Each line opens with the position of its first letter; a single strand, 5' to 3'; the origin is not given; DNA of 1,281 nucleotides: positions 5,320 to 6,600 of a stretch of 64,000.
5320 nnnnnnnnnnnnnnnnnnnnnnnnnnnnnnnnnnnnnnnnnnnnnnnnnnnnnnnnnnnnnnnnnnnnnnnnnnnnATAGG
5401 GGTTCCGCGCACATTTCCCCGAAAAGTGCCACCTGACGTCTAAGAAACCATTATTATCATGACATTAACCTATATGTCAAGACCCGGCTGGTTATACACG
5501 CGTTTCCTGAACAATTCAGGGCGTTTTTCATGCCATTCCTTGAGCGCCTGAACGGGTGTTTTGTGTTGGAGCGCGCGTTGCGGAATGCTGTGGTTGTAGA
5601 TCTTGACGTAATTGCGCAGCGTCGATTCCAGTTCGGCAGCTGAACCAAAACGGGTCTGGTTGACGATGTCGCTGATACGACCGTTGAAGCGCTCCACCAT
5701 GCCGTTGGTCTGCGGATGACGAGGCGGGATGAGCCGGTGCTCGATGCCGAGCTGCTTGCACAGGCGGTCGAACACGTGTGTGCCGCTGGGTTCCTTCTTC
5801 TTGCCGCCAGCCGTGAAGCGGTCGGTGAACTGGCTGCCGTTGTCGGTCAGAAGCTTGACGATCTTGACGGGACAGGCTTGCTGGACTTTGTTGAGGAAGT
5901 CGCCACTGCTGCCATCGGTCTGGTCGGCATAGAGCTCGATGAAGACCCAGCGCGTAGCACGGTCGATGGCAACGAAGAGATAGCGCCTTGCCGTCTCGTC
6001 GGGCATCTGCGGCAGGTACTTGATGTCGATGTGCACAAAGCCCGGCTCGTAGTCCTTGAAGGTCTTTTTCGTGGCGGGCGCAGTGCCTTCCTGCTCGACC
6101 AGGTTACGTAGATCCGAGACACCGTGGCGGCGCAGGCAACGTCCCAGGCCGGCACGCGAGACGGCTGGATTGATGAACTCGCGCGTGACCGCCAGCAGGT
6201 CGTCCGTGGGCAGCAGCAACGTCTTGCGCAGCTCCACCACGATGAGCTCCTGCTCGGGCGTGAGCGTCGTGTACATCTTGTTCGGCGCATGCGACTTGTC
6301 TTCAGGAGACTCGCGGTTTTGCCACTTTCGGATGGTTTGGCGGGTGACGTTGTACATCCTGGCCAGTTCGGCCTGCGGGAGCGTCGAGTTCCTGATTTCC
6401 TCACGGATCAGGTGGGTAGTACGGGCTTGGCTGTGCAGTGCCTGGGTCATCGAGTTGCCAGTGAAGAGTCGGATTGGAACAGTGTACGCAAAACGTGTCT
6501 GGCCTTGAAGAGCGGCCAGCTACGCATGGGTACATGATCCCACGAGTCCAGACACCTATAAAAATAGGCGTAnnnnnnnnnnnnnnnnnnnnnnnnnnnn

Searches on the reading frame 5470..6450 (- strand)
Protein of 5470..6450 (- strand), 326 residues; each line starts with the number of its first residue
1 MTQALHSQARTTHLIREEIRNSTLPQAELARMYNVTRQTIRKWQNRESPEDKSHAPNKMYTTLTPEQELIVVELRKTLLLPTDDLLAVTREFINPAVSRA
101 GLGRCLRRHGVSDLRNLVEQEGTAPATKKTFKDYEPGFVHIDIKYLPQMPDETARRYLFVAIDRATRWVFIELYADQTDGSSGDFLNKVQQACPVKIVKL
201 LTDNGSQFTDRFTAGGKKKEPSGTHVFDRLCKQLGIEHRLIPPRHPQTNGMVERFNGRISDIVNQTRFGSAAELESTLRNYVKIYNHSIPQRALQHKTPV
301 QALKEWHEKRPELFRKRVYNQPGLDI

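Call 3: search_protein_families(library=pfam, proteins=[window:5470-6450:-], max_evalue=1)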
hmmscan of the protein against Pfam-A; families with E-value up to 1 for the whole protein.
window:5470-6450:- (326 aa): 19 families
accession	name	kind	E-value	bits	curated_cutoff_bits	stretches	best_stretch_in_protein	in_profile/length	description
PF13683.12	rve_3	-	1.5e-14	53.9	26.5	1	235-299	2-67/67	Integrase core domain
PF00665.32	rve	-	2e-12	47.7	32.6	1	138-246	7-102/102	Integrase core domain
PF13333.12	rve_2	-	3.1e-05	24.5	22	1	262-301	11-50/56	Integrase core domain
PF13518.12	HTH_28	-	0.00039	20.9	25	1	25-46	14-35/52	Helix-turn-helix domain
PF13551.12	HTH_29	-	0.00051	20.5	28.1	1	27-68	16-63/64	Winged helix-turn helix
PF04218.19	CENP-B_N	-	0.00059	19.9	21.2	1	26-47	25-46/53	CENP-B N-terminal DNA-binding domain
PF13384.12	HTH_23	-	0.0012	19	24.6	1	25-46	19-40/50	Homeodomain-like domain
PF00376.29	MerR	-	0.0018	18.5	28.2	1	28-45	4-21/38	MerR family regulatory protein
PF13538.12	UvrD_C_2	-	0.0035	17.6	27.4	1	138-171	17-51/52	UvrD-like helicase C-terminal domain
PF01381.28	HTH_3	-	0.0086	16.5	23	1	18-43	4-29/55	Helix-turn-helix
PF08279.18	HTH_11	-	0.019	15.2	25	1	22-42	14-34/55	HTH domain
PF09607.16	BrkDBD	-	0.02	15.2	23.4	1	27-55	29-57/58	Brinker DNA-binding domain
PF04545.22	Sigma70_r4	-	0.061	13.3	24.1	1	24-44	21-41/50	Sigma-70, region 4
PF13411.12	MerR_1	-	0.067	13.8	21.6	1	27-47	4-24/69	MerR HTH family regulatory protein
PF15943.11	YdaS_toxin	-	0.083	13.2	30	1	26-46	11-31/65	Bacterial toxin YdaS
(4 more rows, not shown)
